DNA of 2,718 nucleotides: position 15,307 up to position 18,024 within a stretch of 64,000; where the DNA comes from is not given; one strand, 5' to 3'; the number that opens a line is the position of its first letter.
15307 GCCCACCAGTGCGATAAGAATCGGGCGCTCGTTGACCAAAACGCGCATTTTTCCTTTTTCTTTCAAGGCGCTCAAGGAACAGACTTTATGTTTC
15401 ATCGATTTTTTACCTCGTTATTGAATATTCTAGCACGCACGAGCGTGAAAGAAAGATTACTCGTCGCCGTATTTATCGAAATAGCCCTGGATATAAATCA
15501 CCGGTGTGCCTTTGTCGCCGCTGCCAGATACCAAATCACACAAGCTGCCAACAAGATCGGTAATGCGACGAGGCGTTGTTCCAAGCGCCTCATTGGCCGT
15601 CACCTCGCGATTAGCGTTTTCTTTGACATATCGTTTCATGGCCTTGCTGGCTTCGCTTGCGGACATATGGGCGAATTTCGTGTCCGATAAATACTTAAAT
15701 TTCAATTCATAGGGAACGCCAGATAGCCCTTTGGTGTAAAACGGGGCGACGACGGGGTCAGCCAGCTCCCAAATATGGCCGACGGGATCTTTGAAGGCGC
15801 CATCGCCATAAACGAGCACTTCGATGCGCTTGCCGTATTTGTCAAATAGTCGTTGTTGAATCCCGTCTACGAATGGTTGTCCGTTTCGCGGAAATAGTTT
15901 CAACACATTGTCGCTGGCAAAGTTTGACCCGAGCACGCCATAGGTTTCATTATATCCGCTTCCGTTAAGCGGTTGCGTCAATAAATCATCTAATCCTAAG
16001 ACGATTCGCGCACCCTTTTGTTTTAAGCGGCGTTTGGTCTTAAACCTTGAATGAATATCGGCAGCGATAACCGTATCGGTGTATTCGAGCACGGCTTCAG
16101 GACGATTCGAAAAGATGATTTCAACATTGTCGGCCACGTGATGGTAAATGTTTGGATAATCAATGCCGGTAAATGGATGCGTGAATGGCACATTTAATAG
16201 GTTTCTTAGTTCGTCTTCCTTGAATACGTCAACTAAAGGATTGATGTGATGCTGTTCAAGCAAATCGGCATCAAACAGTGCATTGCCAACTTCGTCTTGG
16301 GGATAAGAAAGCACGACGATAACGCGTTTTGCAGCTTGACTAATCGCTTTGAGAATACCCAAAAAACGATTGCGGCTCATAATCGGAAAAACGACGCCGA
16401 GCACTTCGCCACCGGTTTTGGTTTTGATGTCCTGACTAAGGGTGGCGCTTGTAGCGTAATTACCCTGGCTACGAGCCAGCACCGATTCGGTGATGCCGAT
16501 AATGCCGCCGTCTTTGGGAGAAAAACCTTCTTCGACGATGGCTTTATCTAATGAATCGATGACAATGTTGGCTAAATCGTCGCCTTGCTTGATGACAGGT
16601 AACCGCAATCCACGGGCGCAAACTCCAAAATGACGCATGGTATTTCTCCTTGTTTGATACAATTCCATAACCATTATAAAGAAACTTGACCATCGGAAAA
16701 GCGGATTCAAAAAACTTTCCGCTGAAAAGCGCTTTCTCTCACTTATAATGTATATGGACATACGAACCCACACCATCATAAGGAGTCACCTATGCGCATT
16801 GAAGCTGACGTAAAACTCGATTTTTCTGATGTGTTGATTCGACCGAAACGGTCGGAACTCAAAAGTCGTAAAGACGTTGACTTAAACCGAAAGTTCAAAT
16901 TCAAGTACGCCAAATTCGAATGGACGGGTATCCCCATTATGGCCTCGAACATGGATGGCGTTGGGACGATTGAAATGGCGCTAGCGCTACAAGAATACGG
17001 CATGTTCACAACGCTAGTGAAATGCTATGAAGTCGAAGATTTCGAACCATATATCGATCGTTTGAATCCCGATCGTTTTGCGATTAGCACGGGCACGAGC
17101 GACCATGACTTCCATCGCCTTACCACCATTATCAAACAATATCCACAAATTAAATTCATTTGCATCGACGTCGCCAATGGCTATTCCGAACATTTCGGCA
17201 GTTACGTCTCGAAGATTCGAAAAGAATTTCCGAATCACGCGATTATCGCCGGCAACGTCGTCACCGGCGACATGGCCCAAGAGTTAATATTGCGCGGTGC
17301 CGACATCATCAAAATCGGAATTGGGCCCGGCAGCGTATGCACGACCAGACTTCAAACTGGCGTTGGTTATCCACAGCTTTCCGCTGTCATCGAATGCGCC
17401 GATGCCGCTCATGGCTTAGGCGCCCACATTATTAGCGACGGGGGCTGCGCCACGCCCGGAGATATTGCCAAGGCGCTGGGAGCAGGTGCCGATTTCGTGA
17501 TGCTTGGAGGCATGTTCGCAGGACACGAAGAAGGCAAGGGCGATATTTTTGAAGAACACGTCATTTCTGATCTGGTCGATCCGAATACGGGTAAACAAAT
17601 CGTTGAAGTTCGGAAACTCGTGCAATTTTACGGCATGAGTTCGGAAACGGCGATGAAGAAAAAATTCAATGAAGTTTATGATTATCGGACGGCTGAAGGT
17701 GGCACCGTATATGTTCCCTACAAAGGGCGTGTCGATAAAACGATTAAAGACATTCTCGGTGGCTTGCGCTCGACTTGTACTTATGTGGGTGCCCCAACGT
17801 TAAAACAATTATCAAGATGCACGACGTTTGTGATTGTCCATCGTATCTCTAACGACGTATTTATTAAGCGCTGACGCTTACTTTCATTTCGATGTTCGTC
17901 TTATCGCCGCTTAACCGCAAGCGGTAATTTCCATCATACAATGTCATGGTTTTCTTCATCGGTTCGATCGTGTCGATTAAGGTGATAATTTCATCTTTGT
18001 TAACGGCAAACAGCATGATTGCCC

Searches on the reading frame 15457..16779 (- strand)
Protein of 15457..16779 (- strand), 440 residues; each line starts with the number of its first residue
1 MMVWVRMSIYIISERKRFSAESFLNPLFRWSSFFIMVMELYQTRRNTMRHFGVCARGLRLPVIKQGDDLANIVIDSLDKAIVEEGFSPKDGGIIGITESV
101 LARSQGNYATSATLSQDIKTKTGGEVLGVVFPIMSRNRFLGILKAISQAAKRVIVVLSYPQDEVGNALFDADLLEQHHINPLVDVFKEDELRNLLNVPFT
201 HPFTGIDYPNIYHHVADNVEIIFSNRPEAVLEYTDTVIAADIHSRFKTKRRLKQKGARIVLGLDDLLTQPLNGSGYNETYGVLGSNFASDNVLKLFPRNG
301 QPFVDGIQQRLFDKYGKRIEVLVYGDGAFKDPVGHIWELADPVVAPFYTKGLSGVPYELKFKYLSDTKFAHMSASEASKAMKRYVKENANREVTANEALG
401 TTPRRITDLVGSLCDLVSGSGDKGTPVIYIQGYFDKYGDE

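Call 17: search_protein_families(library=pfam, proteins=[window:15457-16779:-], max_evalue=0.001)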
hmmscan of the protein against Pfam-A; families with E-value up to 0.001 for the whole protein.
window:15457-16779:- (440 aa): 1 family
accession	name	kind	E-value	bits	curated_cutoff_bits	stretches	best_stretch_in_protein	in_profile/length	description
PF01996.21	F420_ligase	-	1.5e-47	162.4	25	1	57-432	1-218/218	F420-0:Gamma-glutamyl ligase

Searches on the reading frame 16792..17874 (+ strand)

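Call 17: search_protein_families(library=pfam, proteins=[window:16792-17874:+], max_evalue=0.001)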
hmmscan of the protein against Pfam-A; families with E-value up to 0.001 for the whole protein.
window:16792-17874:+ (360 aa): 2 families
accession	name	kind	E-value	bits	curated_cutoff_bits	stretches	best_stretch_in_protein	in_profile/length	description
PF00478.31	IMPDH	-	2.9e-72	244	25.6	1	9-349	2-334/345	IMP dehydrogenase / GMP reductase domain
PF01070.24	FMN_dh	-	1.1e-05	25.1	24.9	1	192-244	256-307/350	FMN-dependent dehydrogenase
